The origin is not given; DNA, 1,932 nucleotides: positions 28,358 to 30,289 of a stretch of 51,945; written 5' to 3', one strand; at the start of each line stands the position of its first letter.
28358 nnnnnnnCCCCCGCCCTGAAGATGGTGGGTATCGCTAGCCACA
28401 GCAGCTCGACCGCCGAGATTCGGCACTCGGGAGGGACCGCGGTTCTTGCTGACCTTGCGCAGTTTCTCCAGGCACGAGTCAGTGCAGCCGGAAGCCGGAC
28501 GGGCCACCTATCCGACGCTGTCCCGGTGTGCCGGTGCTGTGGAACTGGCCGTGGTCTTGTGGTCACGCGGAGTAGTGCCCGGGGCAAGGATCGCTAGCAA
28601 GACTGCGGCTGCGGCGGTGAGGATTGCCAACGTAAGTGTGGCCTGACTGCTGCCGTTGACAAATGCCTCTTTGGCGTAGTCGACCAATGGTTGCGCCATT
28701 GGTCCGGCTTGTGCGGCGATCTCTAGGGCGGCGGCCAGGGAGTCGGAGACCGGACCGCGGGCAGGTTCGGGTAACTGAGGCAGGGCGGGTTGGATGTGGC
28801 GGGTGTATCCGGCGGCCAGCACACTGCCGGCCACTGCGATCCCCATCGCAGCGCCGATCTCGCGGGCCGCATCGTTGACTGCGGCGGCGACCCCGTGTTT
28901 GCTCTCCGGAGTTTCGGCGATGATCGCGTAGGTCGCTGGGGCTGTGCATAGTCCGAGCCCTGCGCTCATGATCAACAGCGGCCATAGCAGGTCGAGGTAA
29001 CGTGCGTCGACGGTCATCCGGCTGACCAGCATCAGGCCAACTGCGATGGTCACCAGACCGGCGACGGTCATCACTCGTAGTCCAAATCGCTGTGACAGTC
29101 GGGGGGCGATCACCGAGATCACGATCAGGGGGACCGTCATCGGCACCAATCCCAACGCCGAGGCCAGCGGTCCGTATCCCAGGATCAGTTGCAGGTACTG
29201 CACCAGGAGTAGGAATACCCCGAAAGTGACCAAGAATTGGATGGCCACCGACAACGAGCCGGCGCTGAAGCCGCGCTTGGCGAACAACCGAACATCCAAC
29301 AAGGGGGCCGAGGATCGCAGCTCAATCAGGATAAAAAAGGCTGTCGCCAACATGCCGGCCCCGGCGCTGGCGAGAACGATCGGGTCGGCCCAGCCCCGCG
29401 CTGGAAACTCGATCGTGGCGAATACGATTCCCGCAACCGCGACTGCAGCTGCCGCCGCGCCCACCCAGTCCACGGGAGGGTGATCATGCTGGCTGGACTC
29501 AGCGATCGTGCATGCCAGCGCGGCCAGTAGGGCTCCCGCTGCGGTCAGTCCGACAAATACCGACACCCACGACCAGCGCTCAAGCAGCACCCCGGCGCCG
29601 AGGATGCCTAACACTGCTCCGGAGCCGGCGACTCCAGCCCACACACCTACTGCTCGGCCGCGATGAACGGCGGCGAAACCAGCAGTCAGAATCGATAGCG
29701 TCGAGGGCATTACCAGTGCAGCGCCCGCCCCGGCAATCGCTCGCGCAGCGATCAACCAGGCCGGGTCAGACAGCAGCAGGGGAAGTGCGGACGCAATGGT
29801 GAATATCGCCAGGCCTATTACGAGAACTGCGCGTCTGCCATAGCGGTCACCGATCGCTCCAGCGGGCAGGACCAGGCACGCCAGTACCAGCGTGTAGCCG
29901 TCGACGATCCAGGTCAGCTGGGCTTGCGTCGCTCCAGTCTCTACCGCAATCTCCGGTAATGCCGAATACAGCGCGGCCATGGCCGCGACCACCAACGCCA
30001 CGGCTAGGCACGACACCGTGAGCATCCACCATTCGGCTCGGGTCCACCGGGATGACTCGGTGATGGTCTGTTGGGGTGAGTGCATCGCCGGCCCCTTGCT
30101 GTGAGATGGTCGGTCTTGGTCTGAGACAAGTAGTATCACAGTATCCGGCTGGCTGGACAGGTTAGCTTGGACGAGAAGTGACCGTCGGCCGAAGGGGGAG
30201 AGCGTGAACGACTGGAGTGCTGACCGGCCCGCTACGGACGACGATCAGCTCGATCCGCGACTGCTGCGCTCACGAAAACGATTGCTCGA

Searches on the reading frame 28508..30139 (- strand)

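Call 37: search_protein_families(library=pfam, proteins=[window:28508-30139:-], max_evalue=0.00001)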
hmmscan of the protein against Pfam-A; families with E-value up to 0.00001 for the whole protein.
window:28508-30139:- (543 aa): 1 family
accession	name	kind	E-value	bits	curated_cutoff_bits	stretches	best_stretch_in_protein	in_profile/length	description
PF07690.21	MFS_1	-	1.5e-37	129.8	33.4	1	44-433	2-346/347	Major Facilitator Superfamily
